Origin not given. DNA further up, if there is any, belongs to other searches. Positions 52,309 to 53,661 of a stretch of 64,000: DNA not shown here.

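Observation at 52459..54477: LUD / MazG-like / macro-like-TIR operon: candidate NAD- or ADP-ribose-based defence or signalling module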

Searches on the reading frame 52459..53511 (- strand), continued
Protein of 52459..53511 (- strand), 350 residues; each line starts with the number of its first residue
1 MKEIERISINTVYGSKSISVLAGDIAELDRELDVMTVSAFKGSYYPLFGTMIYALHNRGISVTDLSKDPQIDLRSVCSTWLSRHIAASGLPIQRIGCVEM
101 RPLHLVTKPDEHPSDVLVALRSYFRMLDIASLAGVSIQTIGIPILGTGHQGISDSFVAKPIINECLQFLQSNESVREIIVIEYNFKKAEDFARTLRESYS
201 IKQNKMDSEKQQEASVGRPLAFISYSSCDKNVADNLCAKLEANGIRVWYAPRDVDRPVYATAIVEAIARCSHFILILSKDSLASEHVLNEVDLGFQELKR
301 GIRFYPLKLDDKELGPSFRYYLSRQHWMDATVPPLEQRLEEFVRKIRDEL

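Call 79: search_protein_families(library=padloc, alignment_id=A5, max_evalue=0.00001)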
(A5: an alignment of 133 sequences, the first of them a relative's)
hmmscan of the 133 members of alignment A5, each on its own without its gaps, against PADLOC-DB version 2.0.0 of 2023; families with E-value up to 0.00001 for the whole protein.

A. member 1, L001:3246-4895:+ (549 aa): 0 families

B. families by the number of members that match (of 133 scanned): 52 families (the first 25 are shown)
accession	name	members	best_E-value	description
PDLC04134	mad2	3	2.3e-22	mads_2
PDLC04140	mad8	3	6e-11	mads_8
PDLC04135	mad3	2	5.1e-28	mads_3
PDLC04906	PDC-S09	2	7.3e-15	-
PDLC02926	HTH_VI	2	2.6e-11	-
PDLC03952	RmrA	2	5.6e-11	-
PDLC03954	RmrA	2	1e-10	-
PDLC04903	PDC-S09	2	4.8e-10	-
PDLC03951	RmrA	2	8.8e-10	-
PDLC03945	RmrA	2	2.4e-09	-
PDLC03947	RmrA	2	2.5e-08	-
PDLC03944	RmrA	2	1e-07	-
PDLC03956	RmrA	2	3.7e-07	-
PDLC04142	capH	2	6e-07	capH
PDLC03949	RmrA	2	6.3e-07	-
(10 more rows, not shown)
